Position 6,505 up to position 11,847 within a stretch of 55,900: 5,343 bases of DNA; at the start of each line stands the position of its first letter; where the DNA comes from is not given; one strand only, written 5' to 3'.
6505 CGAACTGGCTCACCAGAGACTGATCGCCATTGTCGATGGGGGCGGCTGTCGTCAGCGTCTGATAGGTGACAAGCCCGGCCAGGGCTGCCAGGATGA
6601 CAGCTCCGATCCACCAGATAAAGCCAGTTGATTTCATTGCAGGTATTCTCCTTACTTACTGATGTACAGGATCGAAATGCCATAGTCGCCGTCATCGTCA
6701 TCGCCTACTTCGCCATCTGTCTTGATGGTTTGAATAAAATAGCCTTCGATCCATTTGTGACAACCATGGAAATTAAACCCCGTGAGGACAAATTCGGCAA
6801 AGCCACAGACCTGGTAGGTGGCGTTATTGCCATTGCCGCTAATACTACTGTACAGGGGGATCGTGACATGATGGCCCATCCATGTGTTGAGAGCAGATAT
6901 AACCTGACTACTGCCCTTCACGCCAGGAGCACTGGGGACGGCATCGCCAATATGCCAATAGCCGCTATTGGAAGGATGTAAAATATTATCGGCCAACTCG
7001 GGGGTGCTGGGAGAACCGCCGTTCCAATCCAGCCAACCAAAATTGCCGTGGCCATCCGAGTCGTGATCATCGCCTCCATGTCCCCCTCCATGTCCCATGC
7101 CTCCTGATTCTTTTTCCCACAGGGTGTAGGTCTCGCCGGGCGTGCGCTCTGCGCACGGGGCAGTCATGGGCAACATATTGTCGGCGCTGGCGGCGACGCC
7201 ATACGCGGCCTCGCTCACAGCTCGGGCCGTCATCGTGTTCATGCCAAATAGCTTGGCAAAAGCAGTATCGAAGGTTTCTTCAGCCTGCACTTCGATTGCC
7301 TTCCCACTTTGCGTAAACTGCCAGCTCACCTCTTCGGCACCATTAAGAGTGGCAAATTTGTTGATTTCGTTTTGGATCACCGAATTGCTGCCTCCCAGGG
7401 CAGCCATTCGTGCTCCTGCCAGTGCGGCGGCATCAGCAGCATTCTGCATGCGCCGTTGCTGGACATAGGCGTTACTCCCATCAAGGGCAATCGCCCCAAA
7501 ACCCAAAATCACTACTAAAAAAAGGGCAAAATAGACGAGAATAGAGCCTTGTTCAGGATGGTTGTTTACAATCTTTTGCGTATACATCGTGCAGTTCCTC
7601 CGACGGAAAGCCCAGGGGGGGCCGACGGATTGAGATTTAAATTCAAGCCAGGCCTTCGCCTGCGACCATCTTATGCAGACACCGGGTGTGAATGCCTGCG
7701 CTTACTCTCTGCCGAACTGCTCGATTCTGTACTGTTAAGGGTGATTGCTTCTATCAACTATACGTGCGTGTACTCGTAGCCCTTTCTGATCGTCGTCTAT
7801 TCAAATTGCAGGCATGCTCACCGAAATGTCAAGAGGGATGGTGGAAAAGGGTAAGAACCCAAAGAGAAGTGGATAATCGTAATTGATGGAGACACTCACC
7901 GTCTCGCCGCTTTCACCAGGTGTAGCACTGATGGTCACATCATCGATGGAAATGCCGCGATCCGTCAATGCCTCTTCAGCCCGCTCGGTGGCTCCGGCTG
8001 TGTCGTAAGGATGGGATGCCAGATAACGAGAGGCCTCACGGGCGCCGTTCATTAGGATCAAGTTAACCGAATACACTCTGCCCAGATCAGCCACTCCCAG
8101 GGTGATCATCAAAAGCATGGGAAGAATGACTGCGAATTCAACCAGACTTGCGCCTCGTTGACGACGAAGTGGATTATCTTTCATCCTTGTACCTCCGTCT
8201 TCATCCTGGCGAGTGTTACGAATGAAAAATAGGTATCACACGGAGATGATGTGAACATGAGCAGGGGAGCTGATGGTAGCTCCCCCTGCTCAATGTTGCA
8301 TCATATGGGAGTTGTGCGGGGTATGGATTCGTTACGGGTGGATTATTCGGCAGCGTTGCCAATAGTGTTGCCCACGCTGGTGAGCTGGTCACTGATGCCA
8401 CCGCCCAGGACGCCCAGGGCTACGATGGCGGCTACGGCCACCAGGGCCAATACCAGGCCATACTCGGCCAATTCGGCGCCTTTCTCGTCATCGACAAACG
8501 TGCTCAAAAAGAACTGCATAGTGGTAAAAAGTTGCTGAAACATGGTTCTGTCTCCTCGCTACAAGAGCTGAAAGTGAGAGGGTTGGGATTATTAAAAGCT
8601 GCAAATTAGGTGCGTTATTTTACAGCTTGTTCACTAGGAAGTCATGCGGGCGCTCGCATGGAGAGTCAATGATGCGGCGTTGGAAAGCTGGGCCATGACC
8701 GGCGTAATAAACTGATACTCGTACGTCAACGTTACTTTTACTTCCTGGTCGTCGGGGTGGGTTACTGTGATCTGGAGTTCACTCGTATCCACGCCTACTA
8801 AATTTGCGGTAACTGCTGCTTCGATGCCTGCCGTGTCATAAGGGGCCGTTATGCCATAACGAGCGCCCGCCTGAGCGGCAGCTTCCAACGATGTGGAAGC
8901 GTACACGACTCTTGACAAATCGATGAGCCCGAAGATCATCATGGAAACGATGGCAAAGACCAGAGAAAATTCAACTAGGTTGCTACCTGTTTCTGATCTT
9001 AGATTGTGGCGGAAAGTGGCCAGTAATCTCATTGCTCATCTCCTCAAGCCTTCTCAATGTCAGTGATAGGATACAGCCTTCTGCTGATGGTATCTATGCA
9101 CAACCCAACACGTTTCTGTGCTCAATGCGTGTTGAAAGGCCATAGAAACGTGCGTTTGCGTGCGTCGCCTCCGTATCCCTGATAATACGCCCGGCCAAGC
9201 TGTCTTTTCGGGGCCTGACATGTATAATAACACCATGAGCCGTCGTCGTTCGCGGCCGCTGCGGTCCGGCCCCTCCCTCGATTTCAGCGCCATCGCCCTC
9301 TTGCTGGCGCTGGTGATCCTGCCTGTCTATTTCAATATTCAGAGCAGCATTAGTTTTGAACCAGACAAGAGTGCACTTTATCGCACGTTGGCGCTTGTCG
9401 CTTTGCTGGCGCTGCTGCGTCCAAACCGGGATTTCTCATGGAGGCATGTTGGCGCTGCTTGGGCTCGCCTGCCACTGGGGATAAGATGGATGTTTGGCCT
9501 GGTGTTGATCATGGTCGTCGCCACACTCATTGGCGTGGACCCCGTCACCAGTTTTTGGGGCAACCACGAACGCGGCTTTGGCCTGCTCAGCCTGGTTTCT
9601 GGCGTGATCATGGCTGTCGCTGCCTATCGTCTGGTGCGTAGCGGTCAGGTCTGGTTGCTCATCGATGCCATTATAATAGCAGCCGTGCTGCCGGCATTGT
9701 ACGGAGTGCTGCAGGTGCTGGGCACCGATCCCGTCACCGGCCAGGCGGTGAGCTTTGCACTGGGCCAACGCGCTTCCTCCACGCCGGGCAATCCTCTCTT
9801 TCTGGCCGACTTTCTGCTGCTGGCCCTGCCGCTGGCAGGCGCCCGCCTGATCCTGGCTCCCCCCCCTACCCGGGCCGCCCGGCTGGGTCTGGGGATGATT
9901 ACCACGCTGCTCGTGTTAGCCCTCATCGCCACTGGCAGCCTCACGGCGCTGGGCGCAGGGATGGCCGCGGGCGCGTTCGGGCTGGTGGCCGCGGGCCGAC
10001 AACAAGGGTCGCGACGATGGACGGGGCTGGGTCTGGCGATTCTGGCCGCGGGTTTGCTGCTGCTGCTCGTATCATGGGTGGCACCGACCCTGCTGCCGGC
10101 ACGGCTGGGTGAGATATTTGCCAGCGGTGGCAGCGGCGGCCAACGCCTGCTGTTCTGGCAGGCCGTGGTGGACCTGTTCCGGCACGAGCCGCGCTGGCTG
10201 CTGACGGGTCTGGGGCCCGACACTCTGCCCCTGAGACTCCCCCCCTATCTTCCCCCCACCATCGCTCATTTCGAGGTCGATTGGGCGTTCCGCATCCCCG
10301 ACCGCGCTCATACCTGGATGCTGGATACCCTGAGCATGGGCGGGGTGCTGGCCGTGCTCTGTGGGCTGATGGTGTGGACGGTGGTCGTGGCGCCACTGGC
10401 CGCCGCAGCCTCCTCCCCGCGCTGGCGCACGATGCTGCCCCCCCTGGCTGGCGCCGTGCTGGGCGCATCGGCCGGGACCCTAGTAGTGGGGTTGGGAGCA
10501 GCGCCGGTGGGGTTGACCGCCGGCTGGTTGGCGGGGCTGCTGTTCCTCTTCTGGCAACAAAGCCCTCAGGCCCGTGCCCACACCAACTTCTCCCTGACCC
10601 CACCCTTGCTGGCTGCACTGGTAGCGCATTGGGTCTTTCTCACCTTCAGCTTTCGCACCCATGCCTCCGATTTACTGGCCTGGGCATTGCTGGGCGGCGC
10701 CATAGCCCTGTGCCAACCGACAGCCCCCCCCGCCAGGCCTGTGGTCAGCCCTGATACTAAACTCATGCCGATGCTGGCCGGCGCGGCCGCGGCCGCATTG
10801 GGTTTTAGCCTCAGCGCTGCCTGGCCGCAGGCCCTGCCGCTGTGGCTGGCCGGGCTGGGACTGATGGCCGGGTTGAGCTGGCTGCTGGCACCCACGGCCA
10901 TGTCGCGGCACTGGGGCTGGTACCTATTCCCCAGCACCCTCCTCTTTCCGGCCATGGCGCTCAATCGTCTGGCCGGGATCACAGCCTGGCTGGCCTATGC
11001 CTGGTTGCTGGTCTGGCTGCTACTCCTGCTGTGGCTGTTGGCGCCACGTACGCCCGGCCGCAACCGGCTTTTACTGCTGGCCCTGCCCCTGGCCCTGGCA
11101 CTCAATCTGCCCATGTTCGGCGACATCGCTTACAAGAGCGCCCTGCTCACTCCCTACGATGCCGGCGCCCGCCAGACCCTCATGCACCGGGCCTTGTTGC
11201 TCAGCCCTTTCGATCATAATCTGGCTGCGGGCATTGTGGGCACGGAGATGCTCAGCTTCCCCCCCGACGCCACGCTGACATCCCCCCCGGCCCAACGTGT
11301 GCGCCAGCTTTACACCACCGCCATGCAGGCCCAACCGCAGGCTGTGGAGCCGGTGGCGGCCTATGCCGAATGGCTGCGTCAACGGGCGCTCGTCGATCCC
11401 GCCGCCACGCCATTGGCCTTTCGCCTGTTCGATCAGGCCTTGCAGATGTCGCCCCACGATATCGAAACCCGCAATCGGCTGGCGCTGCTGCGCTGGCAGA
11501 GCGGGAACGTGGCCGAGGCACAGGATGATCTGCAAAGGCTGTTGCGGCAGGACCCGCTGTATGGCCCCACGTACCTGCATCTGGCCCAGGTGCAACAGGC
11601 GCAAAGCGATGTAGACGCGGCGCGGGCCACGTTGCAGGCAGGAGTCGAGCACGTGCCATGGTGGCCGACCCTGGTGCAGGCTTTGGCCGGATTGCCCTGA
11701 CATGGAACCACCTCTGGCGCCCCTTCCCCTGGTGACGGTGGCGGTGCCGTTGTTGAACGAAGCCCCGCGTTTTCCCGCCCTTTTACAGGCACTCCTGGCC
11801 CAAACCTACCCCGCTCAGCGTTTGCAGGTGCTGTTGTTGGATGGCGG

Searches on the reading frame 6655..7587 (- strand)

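Call 51: search_protein_families(library=pfam, proteins=[window:6655-7587:-], max_evalue=0.001)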
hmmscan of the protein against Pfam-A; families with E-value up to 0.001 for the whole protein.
window:6655-7587:- (311 aa): 1 family
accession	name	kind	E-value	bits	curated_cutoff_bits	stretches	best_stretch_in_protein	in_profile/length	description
PF13400.11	Tad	-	3.1e-14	53.5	22.3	1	14-60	1-46/47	Putative Flp pilus-assembly TadE/G-like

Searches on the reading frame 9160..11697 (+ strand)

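Call 51: search_protein_families(library=pfam, proteins=[window:9160-11697:+], max_evalue=0.001)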
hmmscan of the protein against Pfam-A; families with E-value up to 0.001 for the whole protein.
window:9160-11697:+ (846 aa): 7 families
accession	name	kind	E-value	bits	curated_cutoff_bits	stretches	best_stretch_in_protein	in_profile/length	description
PF14559.12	TPR_19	-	7.2e-11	42.7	25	2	779-833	2-56/68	Tetratricopeptide repeat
PF04932.20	Wzy_C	-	2.9e-09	37.3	31.7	1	250-401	5-147/149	O-Antigen ligase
PF13432.12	TPR_16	-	1.8e-05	25.5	32.7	1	773-828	2-57/65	Tetratricopeptide repeat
PF13371.12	TPR_9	-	5.7e-05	23.5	35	1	749-824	10-71/73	Tetratricopeptide repeat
PF07719.23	TPR_2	-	0.00032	21.1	27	0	772-799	5-32/34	Tetratricopeptide repeat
PF13431.12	TPR_17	-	0.00045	20.7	24.4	0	792-822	3-33/34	Tetratricopeptide repeat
PF13428.12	TPR_14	-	0.00088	20.2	23.5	0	773-810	6-43/44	Tetratricopeptide repeat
